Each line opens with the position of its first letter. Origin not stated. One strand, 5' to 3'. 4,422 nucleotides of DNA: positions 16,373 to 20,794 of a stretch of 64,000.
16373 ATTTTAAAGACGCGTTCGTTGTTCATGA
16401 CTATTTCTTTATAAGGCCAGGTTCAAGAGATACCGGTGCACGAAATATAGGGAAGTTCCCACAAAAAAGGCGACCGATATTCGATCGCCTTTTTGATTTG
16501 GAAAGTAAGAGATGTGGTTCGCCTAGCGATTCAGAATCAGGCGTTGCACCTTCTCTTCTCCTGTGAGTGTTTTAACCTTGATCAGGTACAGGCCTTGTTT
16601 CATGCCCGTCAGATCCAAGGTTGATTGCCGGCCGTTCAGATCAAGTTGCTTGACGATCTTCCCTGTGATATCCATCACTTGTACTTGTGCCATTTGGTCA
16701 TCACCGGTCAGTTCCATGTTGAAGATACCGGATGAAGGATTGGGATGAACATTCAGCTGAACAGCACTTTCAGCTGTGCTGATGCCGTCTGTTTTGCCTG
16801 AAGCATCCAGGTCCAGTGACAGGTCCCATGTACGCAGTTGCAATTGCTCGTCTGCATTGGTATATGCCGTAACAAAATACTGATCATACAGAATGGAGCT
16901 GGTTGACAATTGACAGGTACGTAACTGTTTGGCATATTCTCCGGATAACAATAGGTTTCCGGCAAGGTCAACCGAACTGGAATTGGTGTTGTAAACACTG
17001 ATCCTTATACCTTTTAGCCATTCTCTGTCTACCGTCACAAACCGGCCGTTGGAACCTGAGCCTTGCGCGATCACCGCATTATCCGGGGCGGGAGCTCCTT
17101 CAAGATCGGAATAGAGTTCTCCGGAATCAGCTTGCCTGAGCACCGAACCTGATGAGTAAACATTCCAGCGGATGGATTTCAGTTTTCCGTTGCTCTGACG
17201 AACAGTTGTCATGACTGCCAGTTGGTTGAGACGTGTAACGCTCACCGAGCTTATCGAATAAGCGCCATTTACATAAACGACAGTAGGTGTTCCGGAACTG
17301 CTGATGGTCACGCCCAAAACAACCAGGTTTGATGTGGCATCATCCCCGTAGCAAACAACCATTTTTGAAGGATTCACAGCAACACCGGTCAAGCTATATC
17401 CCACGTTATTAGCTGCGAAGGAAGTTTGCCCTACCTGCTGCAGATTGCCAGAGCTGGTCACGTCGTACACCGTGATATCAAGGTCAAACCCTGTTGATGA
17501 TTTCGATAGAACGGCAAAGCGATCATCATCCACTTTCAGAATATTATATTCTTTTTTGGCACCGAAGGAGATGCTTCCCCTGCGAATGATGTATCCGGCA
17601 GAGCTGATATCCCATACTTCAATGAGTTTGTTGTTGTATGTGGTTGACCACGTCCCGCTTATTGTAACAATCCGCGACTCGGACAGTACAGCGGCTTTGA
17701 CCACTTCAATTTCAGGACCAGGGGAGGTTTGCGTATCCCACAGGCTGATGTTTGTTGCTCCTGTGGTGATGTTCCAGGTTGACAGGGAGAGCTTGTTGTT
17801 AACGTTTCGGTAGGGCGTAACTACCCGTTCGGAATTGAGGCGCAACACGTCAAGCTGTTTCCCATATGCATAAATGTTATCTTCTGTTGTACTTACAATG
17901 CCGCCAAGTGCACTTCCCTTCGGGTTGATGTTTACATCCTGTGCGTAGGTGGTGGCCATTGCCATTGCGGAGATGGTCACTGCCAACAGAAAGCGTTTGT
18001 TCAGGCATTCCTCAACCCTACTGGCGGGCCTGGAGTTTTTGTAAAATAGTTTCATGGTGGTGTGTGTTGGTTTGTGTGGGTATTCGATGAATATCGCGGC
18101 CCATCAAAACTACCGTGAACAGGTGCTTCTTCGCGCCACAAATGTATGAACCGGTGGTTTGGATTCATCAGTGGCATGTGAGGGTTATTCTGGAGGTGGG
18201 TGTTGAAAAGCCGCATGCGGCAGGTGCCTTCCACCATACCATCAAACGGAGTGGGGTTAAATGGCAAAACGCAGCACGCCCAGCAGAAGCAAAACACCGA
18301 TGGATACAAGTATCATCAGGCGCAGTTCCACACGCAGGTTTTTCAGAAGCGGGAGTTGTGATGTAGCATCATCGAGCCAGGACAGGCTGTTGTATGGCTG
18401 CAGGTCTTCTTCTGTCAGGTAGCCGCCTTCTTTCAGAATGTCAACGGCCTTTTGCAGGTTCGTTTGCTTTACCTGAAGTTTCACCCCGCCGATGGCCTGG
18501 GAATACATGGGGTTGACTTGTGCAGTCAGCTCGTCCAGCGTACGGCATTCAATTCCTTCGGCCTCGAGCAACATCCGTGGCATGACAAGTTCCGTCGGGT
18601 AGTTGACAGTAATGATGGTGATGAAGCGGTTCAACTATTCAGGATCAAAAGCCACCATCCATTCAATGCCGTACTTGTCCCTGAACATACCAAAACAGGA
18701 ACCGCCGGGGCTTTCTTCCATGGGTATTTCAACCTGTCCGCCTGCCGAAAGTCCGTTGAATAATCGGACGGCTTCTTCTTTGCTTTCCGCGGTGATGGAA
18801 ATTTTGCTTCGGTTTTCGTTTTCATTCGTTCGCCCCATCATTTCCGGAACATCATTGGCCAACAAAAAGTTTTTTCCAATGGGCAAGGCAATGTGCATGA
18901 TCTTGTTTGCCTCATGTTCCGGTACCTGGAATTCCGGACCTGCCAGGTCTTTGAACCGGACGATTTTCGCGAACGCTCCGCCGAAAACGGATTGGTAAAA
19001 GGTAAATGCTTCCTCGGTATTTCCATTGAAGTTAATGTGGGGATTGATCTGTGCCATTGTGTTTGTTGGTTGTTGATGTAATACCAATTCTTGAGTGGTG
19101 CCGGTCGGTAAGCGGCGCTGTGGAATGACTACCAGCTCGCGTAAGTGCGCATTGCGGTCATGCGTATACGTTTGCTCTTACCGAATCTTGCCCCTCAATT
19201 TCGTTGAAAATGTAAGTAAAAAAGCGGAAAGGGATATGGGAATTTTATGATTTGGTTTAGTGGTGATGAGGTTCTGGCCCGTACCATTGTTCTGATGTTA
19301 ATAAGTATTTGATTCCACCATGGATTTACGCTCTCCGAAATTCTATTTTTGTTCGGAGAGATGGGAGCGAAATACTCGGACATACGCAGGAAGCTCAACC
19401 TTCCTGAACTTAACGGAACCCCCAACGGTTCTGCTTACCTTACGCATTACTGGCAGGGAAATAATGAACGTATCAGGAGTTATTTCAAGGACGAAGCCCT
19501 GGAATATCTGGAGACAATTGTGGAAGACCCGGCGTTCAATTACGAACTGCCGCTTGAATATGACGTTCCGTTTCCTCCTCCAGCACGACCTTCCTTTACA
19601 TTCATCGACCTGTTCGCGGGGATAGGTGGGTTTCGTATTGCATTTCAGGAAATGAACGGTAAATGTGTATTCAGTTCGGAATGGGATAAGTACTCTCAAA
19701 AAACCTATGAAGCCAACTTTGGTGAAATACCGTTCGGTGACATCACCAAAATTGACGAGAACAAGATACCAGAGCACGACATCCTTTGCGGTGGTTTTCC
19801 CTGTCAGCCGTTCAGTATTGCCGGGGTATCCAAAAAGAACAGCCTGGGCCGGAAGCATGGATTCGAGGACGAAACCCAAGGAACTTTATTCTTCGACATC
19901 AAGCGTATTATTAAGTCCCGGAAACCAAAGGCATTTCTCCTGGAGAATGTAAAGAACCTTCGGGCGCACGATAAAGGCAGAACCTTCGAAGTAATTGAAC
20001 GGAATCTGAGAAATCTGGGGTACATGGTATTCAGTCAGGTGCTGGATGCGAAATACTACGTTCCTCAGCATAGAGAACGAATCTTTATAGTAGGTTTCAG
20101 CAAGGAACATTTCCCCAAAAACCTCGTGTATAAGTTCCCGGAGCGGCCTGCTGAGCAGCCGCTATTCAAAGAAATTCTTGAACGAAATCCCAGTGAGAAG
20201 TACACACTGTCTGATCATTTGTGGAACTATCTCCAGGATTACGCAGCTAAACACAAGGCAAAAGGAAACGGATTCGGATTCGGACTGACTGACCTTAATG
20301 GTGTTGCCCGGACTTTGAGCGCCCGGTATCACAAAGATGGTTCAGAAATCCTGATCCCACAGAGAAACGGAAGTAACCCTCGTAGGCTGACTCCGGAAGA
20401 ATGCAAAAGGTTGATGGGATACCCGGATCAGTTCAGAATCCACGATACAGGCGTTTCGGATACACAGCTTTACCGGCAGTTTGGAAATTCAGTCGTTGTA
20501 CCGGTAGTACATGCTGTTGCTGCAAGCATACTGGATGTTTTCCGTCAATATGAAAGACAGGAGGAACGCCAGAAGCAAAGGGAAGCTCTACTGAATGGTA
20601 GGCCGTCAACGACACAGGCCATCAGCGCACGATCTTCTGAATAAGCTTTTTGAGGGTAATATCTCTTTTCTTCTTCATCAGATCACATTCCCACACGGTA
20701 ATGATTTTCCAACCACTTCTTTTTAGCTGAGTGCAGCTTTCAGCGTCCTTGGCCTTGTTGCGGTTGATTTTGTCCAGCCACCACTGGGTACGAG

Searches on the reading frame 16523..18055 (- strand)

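Call 19: search_protein_families(library=ncbifam, proteins=[window:16523-18055:-], max_evalue=0.00001)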
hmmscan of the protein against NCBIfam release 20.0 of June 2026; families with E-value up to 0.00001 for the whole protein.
window:16523-18055:- (510 aa): 1 family
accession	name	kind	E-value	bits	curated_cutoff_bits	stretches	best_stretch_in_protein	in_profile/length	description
TIGR04183.1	Por_Secre_tail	domain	2.8e-09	36.8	23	1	436-508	1-71/72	T9SS type A sorting domain-containing protein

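Call 37: search_protein_families(library=pfam, proteins=[window:16523-18055:-], max_evalue=0.001)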
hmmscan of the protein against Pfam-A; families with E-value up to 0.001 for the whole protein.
window:16523-18055:- (510 aa): 1 family
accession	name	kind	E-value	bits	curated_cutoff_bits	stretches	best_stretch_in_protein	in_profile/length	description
PF18962.6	Por_Secre_tail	-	1.1e-11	45.2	27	1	436-507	1-74/75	Secretion system C-terminal sorting domain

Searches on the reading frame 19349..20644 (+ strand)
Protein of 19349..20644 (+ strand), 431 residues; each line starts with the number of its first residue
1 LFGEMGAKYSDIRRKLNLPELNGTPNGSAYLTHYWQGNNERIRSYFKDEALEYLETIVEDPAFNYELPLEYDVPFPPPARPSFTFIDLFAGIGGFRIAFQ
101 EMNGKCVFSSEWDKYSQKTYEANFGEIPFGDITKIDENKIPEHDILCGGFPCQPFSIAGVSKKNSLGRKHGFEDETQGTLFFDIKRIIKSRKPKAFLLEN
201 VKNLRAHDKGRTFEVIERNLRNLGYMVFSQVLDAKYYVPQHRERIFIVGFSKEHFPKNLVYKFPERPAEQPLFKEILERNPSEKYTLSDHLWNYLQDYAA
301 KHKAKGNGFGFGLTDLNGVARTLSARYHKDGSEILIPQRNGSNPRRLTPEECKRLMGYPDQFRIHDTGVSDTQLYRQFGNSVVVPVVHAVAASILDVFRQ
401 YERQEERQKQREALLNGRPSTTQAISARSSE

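Call 19: search_protein_families(library=ncbifam, proteins=[window:19349-20644:+], max_evalue=0.00001)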
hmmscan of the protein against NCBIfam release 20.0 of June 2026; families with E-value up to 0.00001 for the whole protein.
window:19349-20644:+ (431 aa): 2 families
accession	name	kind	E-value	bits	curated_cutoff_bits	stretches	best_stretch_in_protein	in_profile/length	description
NF007772.0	PRK10458.1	subfamily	2e-114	382.7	710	2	135-411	162-469/472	DNA cytosine methylase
TIGR00675.1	dcm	superfamily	3.2e-100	336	100.65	1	85-394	1-329/329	DNA (cytosine-5-)-methyltransferase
